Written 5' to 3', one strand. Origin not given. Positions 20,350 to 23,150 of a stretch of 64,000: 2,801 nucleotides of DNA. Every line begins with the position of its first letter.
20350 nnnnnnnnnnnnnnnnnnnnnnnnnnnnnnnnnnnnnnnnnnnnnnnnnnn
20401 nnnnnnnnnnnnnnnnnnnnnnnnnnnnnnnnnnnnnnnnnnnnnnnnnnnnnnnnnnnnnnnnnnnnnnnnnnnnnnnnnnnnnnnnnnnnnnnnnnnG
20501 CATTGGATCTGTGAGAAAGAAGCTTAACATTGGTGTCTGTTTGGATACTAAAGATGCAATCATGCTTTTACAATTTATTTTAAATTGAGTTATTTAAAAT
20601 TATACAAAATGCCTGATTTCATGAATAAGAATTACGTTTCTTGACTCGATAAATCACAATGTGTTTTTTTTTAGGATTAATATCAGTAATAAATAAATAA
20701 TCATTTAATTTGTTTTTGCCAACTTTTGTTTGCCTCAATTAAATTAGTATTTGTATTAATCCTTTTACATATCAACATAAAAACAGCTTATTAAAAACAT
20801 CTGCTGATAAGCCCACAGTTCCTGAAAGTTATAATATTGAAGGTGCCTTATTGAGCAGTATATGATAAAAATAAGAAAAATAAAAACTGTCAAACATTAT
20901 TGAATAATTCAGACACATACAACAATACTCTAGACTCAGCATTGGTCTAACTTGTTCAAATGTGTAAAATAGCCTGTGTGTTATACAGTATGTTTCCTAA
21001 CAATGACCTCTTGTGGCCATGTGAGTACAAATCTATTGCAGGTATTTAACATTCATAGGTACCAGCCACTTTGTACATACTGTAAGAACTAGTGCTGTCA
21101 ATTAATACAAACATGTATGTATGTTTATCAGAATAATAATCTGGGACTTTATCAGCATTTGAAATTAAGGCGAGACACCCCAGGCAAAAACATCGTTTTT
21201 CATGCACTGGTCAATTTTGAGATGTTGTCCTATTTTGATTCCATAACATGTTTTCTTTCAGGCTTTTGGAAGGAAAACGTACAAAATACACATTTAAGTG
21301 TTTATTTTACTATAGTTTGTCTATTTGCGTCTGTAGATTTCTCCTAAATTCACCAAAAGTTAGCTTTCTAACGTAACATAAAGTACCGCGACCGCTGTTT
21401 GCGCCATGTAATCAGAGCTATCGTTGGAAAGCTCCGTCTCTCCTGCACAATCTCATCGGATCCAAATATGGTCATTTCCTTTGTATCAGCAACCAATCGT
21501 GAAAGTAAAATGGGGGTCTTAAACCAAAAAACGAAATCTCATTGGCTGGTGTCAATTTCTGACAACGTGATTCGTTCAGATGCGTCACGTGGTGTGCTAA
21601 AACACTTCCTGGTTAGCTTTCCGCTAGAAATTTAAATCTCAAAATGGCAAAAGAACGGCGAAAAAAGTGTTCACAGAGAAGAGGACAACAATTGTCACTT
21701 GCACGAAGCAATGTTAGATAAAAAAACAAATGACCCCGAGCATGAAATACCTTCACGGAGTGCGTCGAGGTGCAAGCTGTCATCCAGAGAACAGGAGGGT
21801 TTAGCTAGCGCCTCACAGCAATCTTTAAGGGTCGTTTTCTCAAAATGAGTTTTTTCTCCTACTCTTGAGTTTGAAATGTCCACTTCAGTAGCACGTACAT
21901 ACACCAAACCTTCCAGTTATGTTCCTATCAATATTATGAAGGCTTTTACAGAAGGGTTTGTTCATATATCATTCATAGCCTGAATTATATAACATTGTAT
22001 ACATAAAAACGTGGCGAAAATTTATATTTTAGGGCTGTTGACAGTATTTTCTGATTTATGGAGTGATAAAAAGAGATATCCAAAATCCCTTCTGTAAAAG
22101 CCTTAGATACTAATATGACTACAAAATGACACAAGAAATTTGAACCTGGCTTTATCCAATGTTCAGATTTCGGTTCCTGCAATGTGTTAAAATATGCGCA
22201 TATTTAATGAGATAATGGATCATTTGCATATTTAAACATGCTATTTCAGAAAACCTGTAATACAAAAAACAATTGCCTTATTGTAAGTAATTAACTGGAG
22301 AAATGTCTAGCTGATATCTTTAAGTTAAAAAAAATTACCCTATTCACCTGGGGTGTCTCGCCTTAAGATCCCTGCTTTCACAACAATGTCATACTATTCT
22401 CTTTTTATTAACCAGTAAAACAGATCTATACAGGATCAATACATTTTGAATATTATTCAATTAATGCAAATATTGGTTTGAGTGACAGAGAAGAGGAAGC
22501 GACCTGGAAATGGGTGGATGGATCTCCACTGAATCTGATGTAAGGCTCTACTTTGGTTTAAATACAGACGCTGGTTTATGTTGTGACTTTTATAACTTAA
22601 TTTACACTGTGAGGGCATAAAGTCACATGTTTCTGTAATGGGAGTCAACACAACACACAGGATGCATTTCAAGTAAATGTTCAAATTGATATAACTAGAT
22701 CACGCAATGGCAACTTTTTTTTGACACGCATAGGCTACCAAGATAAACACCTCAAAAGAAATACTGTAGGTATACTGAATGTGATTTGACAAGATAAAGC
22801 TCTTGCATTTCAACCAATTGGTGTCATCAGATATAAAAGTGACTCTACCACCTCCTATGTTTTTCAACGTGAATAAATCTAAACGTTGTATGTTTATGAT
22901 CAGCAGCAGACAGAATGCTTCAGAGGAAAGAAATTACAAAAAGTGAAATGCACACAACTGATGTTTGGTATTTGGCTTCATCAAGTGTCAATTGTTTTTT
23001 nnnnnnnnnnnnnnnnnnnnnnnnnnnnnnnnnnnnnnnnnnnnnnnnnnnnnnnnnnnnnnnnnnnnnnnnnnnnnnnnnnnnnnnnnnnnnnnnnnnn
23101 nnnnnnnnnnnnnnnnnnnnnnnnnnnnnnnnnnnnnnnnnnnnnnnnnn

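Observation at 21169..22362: TTAA-flanked 16-bp-TIR element inserted in only one copy of the tail repeat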

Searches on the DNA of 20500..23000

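Call 10: search_rna_families(source=window, start=20500, end=23000, threshold=evalue, max_evalue=1)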
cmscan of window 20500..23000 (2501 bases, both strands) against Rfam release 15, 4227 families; matches with E-value up to 1: 1.
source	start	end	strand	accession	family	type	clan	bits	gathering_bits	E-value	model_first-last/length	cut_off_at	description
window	21958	22025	-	RF01475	rli45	Gene; antisense;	-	22.7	60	0.85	1-78/78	no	Listeria snRNA rli45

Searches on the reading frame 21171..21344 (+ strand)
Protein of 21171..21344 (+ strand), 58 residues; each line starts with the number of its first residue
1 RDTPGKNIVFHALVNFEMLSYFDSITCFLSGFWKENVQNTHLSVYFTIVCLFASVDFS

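Call 77: search_protein_families(library=pfam, max_evalue=1, proteins=[window:21171-21344:+])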
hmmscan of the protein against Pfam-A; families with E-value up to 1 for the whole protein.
seq(58 aa): 0 families

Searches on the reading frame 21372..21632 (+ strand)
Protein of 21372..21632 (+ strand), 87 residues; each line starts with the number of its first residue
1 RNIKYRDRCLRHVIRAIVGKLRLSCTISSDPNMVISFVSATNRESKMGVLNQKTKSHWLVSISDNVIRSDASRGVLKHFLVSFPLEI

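Call 77: search_protein_families(library=pfam, max_evalue=1, proteins=[window:21372-21632:+])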
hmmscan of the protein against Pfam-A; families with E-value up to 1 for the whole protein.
seq(87 aa): 1 family
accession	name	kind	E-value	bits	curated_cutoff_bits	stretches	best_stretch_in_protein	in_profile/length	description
PF10547.14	P22_AR_N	-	0.1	13.2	30.7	1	36-74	55-93/115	P22_AR N-terminal domain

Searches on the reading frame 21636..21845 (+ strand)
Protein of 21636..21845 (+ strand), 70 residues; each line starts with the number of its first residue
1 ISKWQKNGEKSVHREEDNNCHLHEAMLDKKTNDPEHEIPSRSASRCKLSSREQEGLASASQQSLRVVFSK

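Call 77: search_protein_families(library=pfam, max_evalue=1, proteins=[window:21636-21845:+])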
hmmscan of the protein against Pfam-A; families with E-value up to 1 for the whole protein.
seq(70 aa): 0 families

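Call 93: search_protein_representatives(protein=window:21636-21845:+)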
Query: 70 residues. Proteins with E-value up to 0.001 (for the whole library): 1; up to 1e-10: 0; up to 1e-30: 0. The best 1 are listed.
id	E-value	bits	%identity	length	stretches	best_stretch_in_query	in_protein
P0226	1.6e-05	41.1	53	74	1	19-65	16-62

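Call 95: list_cluster_members(proteins=[P0226])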
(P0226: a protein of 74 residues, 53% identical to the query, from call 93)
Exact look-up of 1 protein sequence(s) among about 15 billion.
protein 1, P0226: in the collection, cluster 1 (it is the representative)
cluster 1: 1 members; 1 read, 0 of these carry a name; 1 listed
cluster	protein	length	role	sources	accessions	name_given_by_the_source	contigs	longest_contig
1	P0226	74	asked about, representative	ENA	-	-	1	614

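Call 96: search_protein_families(library=pfam, max_evalue=1, proteins=[P0226])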
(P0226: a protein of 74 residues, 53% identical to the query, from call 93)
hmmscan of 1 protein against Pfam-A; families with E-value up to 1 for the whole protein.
P0226 (74 aa): 0 families
